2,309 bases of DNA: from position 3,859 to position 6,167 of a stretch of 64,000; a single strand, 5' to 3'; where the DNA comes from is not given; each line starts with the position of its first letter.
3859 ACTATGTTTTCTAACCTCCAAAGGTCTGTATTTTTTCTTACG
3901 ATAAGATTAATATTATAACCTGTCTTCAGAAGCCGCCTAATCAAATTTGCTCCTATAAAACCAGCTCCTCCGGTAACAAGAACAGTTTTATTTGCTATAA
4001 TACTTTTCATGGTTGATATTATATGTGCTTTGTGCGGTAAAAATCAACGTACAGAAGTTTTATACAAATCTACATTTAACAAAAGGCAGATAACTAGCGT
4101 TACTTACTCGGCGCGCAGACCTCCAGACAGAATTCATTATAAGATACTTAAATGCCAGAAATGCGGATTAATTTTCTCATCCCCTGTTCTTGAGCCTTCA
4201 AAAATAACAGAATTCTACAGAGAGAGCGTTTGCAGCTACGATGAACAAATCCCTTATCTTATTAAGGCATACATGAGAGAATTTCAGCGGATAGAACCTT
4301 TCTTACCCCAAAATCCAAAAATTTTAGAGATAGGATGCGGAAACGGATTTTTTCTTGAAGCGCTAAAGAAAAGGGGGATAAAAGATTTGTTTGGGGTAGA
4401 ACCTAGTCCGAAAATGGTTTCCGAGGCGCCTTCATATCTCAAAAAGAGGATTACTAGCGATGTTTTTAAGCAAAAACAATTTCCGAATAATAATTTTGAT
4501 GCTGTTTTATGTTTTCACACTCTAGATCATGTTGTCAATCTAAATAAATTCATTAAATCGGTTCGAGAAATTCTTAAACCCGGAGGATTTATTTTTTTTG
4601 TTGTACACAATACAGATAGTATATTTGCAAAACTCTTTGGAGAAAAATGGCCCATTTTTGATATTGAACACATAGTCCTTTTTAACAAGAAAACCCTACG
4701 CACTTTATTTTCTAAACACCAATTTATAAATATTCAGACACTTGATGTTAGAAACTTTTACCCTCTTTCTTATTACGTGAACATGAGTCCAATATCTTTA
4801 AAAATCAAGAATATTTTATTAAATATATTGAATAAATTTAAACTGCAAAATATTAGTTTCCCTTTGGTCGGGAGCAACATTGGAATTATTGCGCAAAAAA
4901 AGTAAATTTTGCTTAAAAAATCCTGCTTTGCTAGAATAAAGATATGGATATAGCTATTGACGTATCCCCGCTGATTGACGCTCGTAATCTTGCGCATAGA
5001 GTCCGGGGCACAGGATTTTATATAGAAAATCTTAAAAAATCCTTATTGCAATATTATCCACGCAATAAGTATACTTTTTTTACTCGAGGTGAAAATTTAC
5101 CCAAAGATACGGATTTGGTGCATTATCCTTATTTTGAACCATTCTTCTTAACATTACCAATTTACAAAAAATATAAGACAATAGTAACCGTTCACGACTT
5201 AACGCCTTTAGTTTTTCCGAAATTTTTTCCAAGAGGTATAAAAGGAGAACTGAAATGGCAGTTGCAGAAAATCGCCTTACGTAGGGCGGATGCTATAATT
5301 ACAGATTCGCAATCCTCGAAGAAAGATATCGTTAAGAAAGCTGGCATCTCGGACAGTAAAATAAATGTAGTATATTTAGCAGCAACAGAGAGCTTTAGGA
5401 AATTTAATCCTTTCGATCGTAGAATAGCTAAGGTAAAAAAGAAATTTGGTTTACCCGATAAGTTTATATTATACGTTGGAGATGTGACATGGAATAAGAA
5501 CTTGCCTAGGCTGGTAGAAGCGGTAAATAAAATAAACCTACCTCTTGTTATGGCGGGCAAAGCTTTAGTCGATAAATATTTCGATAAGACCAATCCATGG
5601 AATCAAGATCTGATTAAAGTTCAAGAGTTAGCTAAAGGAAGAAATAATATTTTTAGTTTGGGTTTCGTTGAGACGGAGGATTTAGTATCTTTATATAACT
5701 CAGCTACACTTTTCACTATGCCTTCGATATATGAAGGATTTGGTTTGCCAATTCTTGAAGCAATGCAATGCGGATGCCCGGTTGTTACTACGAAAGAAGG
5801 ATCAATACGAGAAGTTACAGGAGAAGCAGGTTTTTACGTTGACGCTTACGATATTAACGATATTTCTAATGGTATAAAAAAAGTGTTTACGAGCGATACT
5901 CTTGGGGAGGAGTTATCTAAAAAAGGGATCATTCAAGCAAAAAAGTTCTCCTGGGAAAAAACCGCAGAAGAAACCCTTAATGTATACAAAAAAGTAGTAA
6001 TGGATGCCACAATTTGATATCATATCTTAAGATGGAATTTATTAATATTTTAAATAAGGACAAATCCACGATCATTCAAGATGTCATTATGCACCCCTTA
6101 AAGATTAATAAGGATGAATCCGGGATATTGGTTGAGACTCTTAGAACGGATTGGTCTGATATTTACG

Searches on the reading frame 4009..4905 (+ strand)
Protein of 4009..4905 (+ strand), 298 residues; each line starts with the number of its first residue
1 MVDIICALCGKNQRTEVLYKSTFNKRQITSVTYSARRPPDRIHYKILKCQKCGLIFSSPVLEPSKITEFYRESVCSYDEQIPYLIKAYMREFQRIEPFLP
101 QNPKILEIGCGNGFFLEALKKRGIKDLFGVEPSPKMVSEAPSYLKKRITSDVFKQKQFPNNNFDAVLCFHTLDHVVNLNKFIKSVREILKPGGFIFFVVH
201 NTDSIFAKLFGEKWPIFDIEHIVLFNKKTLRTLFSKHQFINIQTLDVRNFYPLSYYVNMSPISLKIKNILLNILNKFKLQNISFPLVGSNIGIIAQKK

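Call 5: search_protein_families(library=pfam, proteins=[window:4009-4905:+], max_evalue=0.01)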
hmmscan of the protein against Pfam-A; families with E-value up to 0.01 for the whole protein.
window:4009-4905:+ (298 aa): 10 families
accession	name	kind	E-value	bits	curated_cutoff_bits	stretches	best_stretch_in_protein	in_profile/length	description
PF13489.12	Methyltransf_23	-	5.9e-28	98.1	27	1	85-243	6-163/164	Methyltransferase domain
PF08241.18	Methyltransf_11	-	2.4e-20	73.4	21.2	1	106-197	1-95/95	Methyltransferase domain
PF13649.12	Methyltransf_25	-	8.1e-16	58.9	27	1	105-193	1-97/97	Methyltransferase domain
PF08242.18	Methyltransf_12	-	1.8e-14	54.7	30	1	106-195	1-98/98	Methyltransferase domain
PF13847.12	Methyltransf_31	-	9.7e-12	45.2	27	1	103-202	5-114/145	Methyltransferase domain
PF07021.18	MetW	-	3.5e-06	27.2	21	1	91-184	3-97/193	Methionine biosynthesis protein MetW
PF08003.17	Methyltransf_9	-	0.00045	19.7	23.8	1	91-194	103-214/315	Protein of unknown function (DUF1698)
PF05219.18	DREV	-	0.00061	19.4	26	1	102-194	95-183/265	DREV methyltransferase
PF02390.23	Methyltransf_4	-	0.0014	18.6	24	0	101-147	1-48/173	Putative methyltransferase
PF05175.20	MTS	-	0.009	16.1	23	0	102-202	32-143/170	Methyltransferase small domain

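Call 7: search_solved_structures(query=window:4009-4905:+, show_alignments=1, max_evalue=0.001)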
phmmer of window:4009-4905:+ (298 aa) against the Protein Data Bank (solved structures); distinct sequences matched with E-value up to 0.001: 37.
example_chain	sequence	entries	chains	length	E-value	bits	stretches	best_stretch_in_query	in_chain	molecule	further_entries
2gs9_A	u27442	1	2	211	1.1e-09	41.5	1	90-210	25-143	Hypothetical protein TT1324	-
2avn_A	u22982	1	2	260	2.5e-08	37.1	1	68-210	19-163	ubiquinone/menaquinone biosynthesis methyltransferase-related protein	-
3e23_A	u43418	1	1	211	3.1e-08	36.8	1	68-196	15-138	uncharacterized protein RPA2492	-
1ve3_A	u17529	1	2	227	9.5e-08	35.2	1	88-197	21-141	hypothetical protein PH0226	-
4kdr_A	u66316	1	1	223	8.8e-07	32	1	103-205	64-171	3-demethylubiquinone-9 3-methyltransferase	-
5dpm_A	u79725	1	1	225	9e-07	32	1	103-205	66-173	Ubiquinone biosynthesis O-methyltransferase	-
3cc8_A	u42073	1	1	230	1.1e-06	31.8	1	103-235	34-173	Putative methyltransferase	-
9rfr_A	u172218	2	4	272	1.1e-06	31.8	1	95-203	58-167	Ubiquinone biosynthesis O-methyltransferase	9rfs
4e2x_A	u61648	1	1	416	1.4e-06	31.4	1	89-247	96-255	TcaB9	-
4kdc_A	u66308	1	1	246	1.7e-06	31.1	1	103-202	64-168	3-demethylubiquinone-9 3-methyltransferase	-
3mgg_A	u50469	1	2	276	2e-06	30.9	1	96-204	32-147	Methyltransferase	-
5jdz_A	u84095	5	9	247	2.3e-06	30.7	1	104-205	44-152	Methyl transferase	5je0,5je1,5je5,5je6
5je3_A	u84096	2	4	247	2.3e-06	30.7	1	104-205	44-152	Methyl transferase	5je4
5jdy_A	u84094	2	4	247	2.3e-06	30.7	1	104-205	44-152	Methyl transferase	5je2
3ndi_A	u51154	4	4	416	3.1e-06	30.3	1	89-247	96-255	Methyltransferase | TcaB9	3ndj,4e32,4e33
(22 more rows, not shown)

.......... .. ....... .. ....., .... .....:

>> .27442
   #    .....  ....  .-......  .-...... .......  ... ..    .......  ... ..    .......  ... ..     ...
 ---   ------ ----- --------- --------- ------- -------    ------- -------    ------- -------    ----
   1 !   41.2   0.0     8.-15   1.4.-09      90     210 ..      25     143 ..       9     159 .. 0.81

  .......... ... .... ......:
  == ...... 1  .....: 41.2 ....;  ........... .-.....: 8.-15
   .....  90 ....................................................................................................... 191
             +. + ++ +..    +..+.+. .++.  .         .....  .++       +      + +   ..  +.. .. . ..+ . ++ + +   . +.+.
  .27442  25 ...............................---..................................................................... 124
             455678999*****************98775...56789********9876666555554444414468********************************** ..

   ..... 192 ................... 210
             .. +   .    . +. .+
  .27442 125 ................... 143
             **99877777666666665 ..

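Call 14: search_protein_families(library=ncbifam, proteins=[window:4009-4905:+], max_evalue=0.00001)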
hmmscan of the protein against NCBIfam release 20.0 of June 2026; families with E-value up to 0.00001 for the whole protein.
window:4009-4905:+ (298 aa): 9 families
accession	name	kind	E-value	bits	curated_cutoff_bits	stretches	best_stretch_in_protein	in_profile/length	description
TIGR01983.1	UbiG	equivalog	9.3e-15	54.5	102.95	1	89-203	38-157/228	bifunctional 2-polyprenyl-6-hydroxyphenol methylase/3-demethylubiquinol 3-O-methyltransferase UbiG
NF045667.1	MTase_DVU1556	equivalog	1.3e-10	41.1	155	1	100-196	21-118/213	DVU_1556 family methyltransferase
TIGR02072.1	BioC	equivalog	4.3e-10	39.8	184.95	1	100-199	33-134/244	malonyl-ACP O-methyltransferase BioC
NF045882.1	PLipidMtase_Leg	equivalog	4.9e-09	36.3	390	1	100-245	41-191/207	phospholipid N-methyltransferase PmtA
NF043040.1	corrin_prot_MT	hypoth_equivalog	9.4e-09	35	180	1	77-196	15-146/216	corrinoid protein-associated methyltransferase CpaM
NF011650.0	PRK15068.1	equivalog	6.7e-08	31.8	209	1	92-196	111-224/324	tRNA 5-methoxyuridine(34)/uridine 5-oxyacetic acid(34) synthase CmoB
TIGR02081.1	metW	equivalog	2.1e-07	30.7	189.5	1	91-185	3-98/194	methionine biosynthesis protein MetW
TIGR00452.1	TIGR00452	equivalog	9.7e-07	27.9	275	1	92-195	106-217/316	tRNA 5-methoxyuridine(34)/uridine 5-oxyacetic acid(34) synthase CmoB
TIGR01934.1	MenG_MenH_UbiE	subfamily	9.8e-06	25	158.35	0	101-197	39-141/223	ubiquinone/menaquinone biosynthesis methyltransferase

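Call 41: find_homologous_proteins(query=window:4009-4905:+, max_evalue=1e-10)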
Query window:4009-4905:+ (298 aa): 666 proteins with E <= 1e-10 among 1456 candidates; the best 120 are listed.
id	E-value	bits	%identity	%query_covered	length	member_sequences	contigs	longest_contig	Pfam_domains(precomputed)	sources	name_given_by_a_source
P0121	3.6e-197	672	100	100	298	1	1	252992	PF07021.19,PF13847.13,PF13489.13,PF13649.13,PF08241.19,PF08242.19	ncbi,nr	ncbi:MAG: class I SAM-dependent methyltransferase [Candidatus Levybacteria bacterium]|nr:class I SAM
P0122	3.2e-159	547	80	100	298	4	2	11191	PF07021.19,PF13847.13,PF13489.13,PF13649.13,PF05219.18,PF08241.19,PF08242.19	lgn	-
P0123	1.2e-157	542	80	100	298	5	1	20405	PF07021.19,PF13847.13,PF13489.13,PF13649.13,PF05219.18,PF08241.19,PF08242.19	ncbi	ncbi:MAG: class I SAM-dependent methyltransferase [Patescibacteria group bacterium]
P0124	1.4e-157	542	81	98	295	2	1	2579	PF07021.19,PF13847.13,PF13489.13,PF08003.18,PF13649.13,PF05219.18,PF08241.19,PF08242.19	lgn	-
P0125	1.6e-157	542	79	100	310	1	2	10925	PF07021.19,PF13847.13,PF13489.13,PF13649.13,PF05219.18,PF08241.19,PF08242.19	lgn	-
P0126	6.3e-151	520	79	97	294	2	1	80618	PF07021.19,PF13847.13,PF13489.13,PF13649.13,PF08241.19,PF08242.19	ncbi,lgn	-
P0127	9.1e-119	414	60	100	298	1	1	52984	PF07021.19,PF13847.13,PF13489.13,PF08003.18,PF13649.13,PF08241.19,PF08242.19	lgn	-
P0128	2.3e-118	413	59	100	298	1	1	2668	PF07021.19,PF13847.13,PF13489.13,PF13649.13,PF08241.19,PF08242.19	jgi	jgi:SAM-dependent methyltransferase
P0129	5.5e-118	412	59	100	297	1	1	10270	PF07021.19,PF13847.13,PF13489.13,PF13649.13,PF08241.19,PF08242.19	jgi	-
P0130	2.1e-117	410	60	100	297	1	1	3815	PF07021.19,PF13847.13,PF13489.13,PF13649.13,PF05219.18,PF08241.19,PF08242.19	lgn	-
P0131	7.1e-114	398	58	100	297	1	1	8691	PF07021.19,PF13847.13,PF13489.13,PF13649.13,PF05219.18,PF08241.19,PF08242.19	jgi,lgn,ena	-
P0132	3.6e-113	396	57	100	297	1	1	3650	PF07021.19,PF13847.13,PF13489.13,PF08003.18,PF13649.13,PF05219.18,PF08241.19,PF08242.19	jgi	jgi:SAM-dependent methyltransferase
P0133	1.8e-111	391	58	100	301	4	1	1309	PF07021.19,PF13847.13,PF13489.13,PF13649.13,PF08241.19,PF08242.19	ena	-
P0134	3.6e-111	390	58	97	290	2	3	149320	PF07021.19,PF13847.13,PF13489.13,PF08003.18,PF13649.13,PF05219.18,PF08241.19,PF08242.19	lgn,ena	-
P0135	2.4e-109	384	57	100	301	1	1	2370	PF07021.19,PF13847.13,PF13489.13,PF13649.13,PF08241.19,PF08242.19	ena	-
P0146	3.7e-101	357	51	100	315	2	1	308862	PF07021.19,PF13847.13,PF13489.13,PF08003.18,PF13649.13,PF08241.19,PF08242.19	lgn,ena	-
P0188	9.9e-93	329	49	100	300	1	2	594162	PF07021.19,PF13847.13,PF13489.13,PF05175.21,PF13649.13,PF05219.18,PF08241.19,PF08242.19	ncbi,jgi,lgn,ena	-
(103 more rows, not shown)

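Call 42: find_encoding_contigs(protein=P0121, flank=10000, max_places=2)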
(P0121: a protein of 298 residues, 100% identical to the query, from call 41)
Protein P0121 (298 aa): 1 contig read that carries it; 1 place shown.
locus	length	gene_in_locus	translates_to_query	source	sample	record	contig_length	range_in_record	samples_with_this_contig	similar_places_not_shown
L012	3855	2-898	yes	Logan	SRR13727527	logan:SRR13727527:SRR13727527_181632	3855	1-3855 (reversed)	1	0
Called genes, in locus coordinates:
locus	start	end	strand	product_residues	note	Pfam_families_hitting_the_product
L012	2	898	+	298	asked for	PF13489:Methyltransf_23, PF07021:MetW (weak), PF13847:Methyltransf_31, PF08241:Methyltransf_11, PF08242:Methyltransf_12, PF13649:Methyltransf_25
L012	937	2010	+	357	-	PF13439:Glyco_transf_4, PF00534:Glycos_transf_1, PF13692:Glyco_trans_1_4, PF20706:GT4-conflict (weak)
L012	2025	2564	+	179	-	PF00908:dTDP_sugar_isom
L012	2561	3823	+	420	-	-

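Call 51: find_encoding_contigs(protein=P0146, flank=7000, max_places=1)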
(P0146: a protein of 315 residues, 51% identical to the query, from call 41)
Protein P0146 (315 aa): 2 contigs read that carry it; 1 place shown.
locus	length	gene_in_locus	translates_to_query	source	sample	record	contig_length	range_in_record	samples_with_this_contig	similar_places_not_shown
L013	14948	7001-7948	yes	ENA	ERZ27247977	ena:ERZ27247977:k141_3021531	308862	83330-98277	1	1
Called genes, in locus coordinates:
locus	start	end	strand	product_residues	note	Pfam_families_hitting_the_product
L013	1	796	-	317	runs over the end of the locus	PF13489:Methyltransf_23, PF07021:MetW, PF08003:Methyltransf_9 (weak), PF13847:Methyltransf_31, PF08241:Methyltransf_11, PF08242:Methyltransf_12, PF13649:Methyltransf_25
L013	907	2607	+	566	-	PF02543:Carbam_trans_N, PF16861:Carbam_trans_C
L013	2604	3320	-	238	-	PF00535:Glycos_transf_2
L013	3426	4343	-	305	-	PF02779:Transket_pyr, PF02780:Transketolase_C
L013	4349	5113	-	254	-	PF00456:Transketolase_N, PF13292:DXP_synthase_N (weak)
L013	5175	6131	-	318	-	PF00106:adh_short (faint), PF01073:3Beta_HSD, PF01370:Epimerase, PF02719:Polysacc_synt_2, PF04321:RmlD_sub_bind, PF07993:NAD_binding_4 (faint), PF16363:GDP_Man_Dehyd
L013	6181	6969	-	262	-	PF13489:Methyltransf_23, PF06325:PrmA, PF08003:Methyltransf_9, PF03848:TehB, PF13847:Methyltransf_31, PF08241:Methyltransf_11, PF08242:Methyltransf_12, PF13649:Methyltransf_25, +1 more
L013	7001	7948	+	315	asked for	PF08003:Methyltransf_9, PF13489:Methyltransf_23, PF07021:MetW (weak), PF13847:Methyltransf_31, PF08241:Methyltransf_11, PF08242:Methyltransf_12, PF13649:Methyltransf_25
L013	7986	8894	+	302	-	PF24793:GINT1_N (faint), PF22847:Glyco_hydro_43_rel (faint), PF00251:Glyco_hydro_32N (weak), PF04616:Glyco_hydro_43 (faint), PF00251:Glyco_hydro_32N, PF04041:Glyco_hydro_130 (weak)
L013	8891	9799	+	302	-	PF01209:Ubie_methyltran (weak), PF05175:MTS (weak), PF13489:Methyltransf_23, PF13847:Methyltransf_31, PF08241:Methyltransf_11, PF08242:Methyltransf_12, PF13649:Methyltransf_25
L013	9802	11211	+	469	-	PF13231:PMT_2 (weak)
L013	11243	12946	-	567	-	-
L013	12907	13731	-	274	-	PF03721:UDPG_MGDP_dh_N, PF00984:UDPG_MGDP_dh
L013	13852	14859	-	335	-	PF13641:Glyco_tranf_2_3, PF00535:Glycos_transf_2, PF10111:Glyco_tranf_2_2 (weak)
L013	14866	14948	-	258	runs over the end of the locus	PF05050:Methyltransf_21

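Call 52: find_encoding_contigs(protein=P0188, flank=7000, max_places=1)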
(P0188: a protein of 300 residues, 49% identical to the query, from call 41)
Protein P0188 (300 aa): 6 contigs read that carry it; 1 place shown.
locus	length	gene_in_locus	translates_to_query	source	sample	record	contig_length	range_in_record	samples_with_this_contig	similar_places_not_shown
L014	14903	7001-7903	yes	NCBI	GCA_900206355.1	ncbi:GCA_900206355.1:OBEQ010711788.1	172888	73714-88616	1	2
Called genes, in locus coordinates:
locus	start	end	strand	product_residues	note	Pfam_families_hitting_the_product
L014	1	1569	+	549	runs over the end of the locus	PF10131:PTPS_related, PF09586:YfhO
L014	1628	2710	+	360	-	PF13439:Glyco_transf_4, PF00534:Glycos_transf_1, PF13692:Glyco_trans_1_4, PF20706:GT4-conflict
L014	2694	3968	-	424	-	PF00070:Pyr_redox (faint), PF01266:DAO (weak), PF01593:Amino_oxidase, PF07992:Pyr_redox_2 (faint), PF13450:NAD_binding_8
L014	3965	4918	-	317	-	PF00535:Glycos_transf_2, PF10111:Glyco_tranf_2_2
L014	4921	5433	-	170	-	PF02779:Transket_pyr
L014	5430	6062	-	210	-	PF00456:Transketolase_N, PF13292:DXP_synthase_N (weak)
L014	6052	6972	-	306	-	PF01073:3Beta_HSD, PF01370:Epimerase, PF02719:Polysacc_synt_2, PF04321:RmlD_sub_bind, PF05368:NmrA (faint), PF07993:NAD_binding_4 (faint), PF08659:KR (weak), PF16363:GDP_Man_Dehyd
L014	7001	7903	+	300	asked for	PF05219:DREV (weak), PF13489:Methyltransf_23, PF05175:MTS (weak), PF07021:MetW (faint), PF13847:Methyltransf_31, PF08241:Methyltransf_11, PF08242:Methyltransf_12, PF13649:Methyltransf_25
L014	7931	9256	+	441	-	PF01943:Polysacc_synt (weak), PF13440:Polysacc_synt_3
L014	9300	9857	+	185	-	PF00908:dTDP_sugar_isom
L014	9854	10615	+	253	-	PF00535:Glycos_transf_2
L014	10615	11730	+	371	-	PF13439:Glyco_transf_4, PF20706:GT4-conflict, PF00534:Glycos_transf_1, PF13692:Glyco_trans_1_4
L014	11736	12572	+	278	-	PF00535:Glycos_transf_2, PF10111:Glyco_tranf_2_2 (weak)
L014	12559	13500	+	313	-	PF04321:RmlD_sub_bind, PF01073:3Beta_HSD, PF01370:Epimerase, PF02719:Polysacc_synt_2, PF16363:GDP_Man_Dehyd, PF07993:NAD_binding_4 (weak)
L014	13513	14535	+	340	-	PF00535:Glycos_transf_2, PF10111:Glyco_tranf_2_2, PF13641:Glyco_tranf_2_3, PF13632:Glyco_trans_2_3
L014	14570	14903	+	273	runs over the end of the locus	-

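Call 57: predict_structure(alignment_id=A4)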
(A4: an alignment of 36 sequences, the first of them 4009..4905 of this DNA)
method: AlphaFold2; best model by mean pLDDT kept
length: 298 residues; sequences in the alignment: 36
mean_pLDDT: 88.9   pTM: 0.89
mean pLDDT of the five models: 88.9, 88.8, 88.7, 88.0, 84.7
residues with pLDDT >= 90: 182; 70-90: 92; 50-70: 23; < 50: 1
segments of 3 or more residues with pLDDT < 50: none
pLDDT, mean of each block of 10 residues (from residue 1): 77 92 72 56 88 91 84 82 92 95 94 94 96 91 92 83 97 91 96 97 90 87 95 97 93 87 91 95 80 97
secondary structure, 60 per line:
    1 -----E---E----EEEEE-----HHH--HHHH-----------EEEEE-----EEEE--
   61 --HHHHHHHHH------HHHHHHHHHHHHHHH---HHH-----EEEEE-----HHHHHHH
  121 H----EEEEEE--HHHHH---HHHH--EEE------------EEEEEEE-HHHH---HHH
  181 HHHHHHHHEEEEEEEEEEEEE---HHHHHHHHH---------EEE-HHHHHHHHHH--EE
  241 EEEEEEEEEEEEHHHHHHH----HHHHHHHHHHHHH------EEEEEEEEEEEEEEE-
elements in order: E15-19 H30-33 E45-49 E55-58 H63-71 H78-92 E104-108 H114-121 E126-131 H134-138 H142-145 E148-150 E163-169 H171-174 H178-188 E189-201 H205-213 E223-225 H227-236 E239-252 H253-259 H264-276 E283-297

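Call 60: fold_search(model_id=the predicted structure, library=pdb)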
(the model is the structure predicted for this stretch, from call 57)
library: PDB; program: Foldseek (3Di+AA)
matches with E <= 10: 1714; with E <= 0.001: 1008
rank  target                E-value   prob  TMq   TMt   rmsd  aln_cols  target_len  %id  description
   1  7ebx                  1.1e-11  1.00  0.47  0.54   7.1       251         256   16  Crystal structure of juvenile hormone acid methyltransferase JHAMT in complex with S-adenosyl-L-homocysteine. (released 2021-09-29)
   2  8x8j_A                1.3e-11  1.00  0.51  0.62   6.9       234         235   15  The structure of AbBioc in complex with inhibitor sinefungin (released 2024-11-13)
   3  2p7h_A                2.5e-11  1.00  0.49  0.62   5.7       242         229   19  Crystal structure of a sam dependent methyl-transferase type 12 family protein (eca1738) from pectobacterium atrosepti (released 2007-04-03)
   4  4rvd                  2.5e-11  1.00  0.59  0.43  12.0       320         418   15  Crystal structure of MtmC in complex with SAM (released 2015-01-28)
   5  3dli_A                3.2e-11  1.00  0.49  0.64   9.5       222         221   18  Crystal structure of a SAM dependent methyltransferase from Archaeoglobus fulgidus (released 2008-07-15)
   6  2p7i_A                3.2e-11  1.00  0.52  0.67   6.2       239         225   18  CRYSTAL STRUCTURE OF a SAM dependent methyl-transferase type 12 family protein (ECA1738) FROM PECTOBACTERIUM ATROSEPTI (released 2007-04-03)
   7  4iv0_A                4.6e-11  1.00  0.49  0.54   7.9       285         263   18  Crystal structure of N-methyl transferase from Plasmodium vivax complexed with S-adenosyl methionine and phosphate (released 2014-02-19)
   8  5t64_B                5.9e-11  1.00  0.58  0.45   5.7       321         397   16  X-ray structure of the C3-methyltransferase KijD1 from Actinomadura kijaniata in complex with TDP and SAH (released 2016-09-14)
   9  5t6b_C                6.3e-11  1.00  0.59  0.46   5.8       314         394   16  X-ray structure of the KijD1 C3-methyltransfeerase, converted to monomeric form (released 2016-09-14)
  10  1xxl_A                6.3e-11  1.00  0.47  0.58   7.1       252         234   16  The crystal structure of YcgJ protein from Bacillus subitilis at 2.1 A resolution (released 2004-11-23)
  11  8zsa_A                6.3e-11  1.00  0.47  0.49   7.8       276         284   19  Crystal structure of 4VPMT2 (released 2025-03-19)
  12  4rv9                  6.7e-11  1.00  0.59  0.44   5.6       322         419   14  Crystal structure of MtmC in complex with SAH (released 2015-02-04)
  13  1vlm_A                7.1e-11  1.00  0.49  0.68   4.8       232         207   22  Crystal structure of SAM-dependent methyltransferase, possible histamine N-methyltransferase (TM1293) from Thermotoga  (released 2004-08-24)
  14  2p7h_B                7.1e-11  1.00  0.52  0.67   6.2       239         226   18  Crystal structure of a sam dependent methyl-transferase type 12 family protein (eca1738) from pectobacterium atrosepti (released 2007-04-03)
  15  5t6b_D                7.1e-11  1.00  0.59  0.46   5.7       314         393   17  X-ray structure of the KijD1 C3-methyltransfeerase, converted to monomeric form (released 2016-09-14)
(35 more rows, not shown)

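Call 81: list_cluster_members(proteins=[P0121, P0001])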
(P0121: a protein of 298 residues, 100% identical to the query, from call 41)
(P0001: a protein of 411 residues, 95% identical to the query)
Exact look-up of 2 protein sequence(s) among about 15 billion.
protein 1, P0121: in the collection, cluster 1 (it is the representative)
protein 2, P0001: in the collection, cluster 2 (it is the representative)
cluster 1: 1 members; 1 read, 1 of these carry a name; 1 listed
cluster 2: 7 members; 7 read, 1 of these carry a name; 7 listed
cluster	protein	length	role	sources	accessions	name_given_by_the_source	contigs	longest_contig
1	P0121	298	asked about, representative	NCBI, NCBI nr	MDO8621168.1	MAG: class I SAM-dependent methyltransferase [Candidatus Levybacteria bacterium] | class I SAM-dependent methyltransferase [Candidatus Levybacteria bacterium]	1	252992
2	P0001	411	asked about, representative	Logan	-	-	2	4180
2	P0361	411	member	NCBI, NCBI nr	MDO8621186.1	MAG: class I SAM-dependent methyltransferase [Candidatus Levybacteria bacterium] | class I SAM-dependent methyltransferase [Candidatus Levybacteria bacterium]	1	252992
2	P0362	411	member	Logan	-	-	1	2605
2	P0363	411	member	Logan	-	-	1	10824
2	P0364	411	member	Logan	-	-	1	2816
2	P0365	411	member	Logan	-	-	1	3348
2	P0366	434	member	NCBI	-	-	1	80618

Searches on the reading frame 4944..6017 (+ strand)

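Call 11: search_protein_families(library=pfam, proteins=[window:4944-6017:+], max_evalue=0.0001)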
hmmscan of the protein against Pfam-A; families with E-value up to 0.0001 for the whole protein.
window:4944-6017:+ (357 aa): 4 families
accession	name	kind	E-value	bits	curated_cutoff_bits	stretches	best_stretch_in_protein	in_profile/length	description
PF00534.26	Glycos_transf_1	-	1.7e-31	109.5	26.4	1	162-328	5-169/172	Glycosyl transferases group 1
PF13692.12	Glyco_trans_1_4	-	1.6e-24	87.2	27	1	173-315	2-140/142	Glycosyl transferases group 1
PF13439.12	Glyco_transf_4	-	6.8e-12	46.2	28.5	1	50-144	71-163/170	Glycosyltransferase Family 4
PF20706.3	GT4-conflict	-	1.1e-06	28.4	26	1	244-285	272-313/385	Family 4 Glycosyltransferase in conflict systems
